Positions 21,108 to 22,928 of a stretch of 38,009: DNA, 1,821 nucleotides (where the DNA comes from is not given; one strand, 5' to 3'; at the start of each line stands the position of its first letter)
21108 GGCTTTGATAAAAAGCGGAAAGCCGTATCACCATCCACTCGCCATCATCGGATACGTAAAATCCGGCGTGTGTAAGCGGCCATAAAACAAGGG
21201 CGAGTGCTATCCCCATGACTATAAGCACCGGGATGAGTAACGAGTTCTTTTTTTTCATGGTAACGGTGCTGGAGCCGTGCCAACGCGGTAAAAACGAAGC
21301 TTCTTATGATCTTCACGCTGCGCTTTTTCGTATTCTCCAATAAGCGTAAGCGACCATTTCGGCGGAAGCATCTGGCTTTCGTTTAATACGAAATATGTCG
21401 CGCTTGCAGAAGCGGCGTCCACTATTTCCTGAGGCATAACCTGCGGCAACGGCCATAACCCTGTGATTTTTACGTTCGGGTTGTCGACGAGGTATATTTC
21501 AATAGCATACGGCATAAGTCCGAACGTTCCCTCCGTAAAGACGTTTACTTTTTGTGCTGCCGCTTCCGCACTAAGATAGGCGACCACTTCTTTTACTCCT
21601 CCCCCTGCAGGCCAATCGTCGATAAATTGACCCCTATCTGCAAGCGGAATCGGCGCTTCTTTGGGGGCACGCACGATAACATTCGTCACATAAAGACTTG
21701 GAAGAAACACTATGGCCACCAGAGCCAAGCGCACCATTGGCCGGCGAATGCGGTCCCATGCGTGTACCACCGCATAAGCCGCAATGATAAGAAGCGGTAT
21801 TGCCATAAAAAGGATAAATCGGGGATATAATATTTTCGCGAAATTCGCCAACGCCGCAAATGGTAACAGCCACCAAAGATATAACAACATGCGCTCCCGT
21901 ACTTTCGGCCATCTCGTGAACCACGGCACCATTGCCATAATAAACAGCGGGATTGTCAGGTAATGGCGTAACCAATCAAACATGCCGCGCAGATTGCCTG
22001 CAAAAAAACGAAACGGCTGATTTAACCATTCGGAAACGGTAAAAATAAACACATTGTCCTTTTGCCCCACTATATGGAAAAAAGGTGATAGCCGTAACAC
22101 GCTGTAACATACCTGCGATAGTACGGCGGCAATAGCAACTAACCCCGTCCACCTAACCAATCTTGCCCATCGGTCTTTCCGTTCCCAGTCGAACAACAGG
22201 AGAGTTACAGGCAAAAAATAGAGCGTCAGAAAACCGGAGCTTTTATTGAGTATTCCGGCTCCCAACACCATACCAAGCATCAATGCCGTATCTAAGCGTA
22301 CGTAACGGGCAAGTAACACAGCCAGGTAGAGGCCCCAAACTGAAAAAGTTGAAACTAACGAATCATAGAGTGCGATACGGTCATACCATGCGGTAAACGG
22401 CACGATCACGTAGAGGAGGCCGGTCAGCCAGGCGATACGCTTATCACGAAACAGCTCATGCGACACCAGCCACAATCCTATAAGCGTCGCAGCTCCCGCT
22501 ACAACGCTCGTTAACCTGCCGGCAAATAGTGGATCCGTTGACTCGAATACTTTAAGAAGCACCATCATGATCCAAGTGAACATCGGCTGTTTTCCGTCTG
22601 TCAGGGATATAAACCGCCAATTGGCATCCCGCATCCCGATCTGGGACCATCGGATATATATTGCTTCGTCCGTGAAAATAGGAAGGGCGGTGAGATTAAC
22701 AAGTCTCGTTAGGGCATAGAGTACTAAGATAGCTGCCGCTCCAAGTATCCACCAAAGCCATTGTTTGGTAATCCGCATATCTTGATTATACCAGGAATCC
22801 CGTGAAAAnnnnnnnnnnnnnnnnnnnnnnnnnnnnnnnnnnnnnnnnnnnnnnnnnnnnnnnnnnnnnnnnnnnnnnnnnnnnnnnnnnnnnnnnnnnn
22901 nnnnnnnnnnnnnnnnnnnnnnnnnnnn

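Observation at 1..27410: Eleven GT-C-type membrane glycosyltransferase candidates occupy about 46% of the window, with no recognisable priming, polymerising or export machinery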

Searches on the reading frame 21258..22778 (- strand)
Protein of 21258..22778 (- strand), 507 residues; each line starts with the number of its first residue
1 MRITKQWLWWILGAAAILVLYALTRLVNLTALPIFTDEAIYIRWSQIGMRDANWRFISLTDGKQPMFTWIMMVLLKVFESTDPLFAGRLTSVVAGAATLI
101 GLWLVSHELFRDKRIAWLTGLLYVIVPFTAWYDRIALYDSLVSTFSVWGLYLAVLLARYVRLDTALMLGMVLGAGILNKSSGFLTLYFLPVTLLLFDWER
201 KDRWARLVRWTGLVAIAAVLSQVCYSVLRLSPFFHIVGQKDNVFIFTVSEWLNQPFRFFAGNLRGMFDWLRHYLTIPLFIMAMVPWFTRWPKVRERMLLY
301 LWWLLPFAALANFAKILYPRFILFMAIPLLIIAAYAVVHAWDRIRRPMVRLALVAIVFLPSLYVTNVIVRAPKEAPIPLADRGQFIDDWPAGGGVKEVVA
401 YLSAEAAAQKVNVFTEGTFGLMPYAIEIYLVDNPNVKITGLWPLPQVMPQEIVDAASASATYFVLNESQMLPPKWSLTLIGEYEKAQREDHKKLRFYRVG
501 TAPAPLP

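Call 4: search_protein_families(library=pfam, proteins=[window:21258-22778:-], max_evalue=0.01)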
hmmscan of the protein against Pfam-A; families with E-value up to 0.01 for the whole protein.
window:21258-22778:- (507 aa): 2 families
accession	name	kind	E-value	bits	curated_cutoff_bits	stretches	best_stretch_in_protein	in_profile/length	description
PF13231.12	PMT_2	-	1.8e-11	45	26.1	1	65-221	4-155/160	Dolichyl-phosphate-mannose-protein mannosyltransferase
PF02366.24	PMT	-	0.0037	17.3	22.7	1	62-195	61-199/245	Dolichyl-phosphate-mannose-protein mannosyltransferase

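Call 7: search_protein_families(library=ncbifam, proteins=[window:21258-22778:-], max_evalue=0.1)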
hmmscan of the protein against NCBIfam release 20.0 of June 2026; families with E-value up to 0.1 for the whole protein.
window:21258-22778:- (507 aa): 0 families
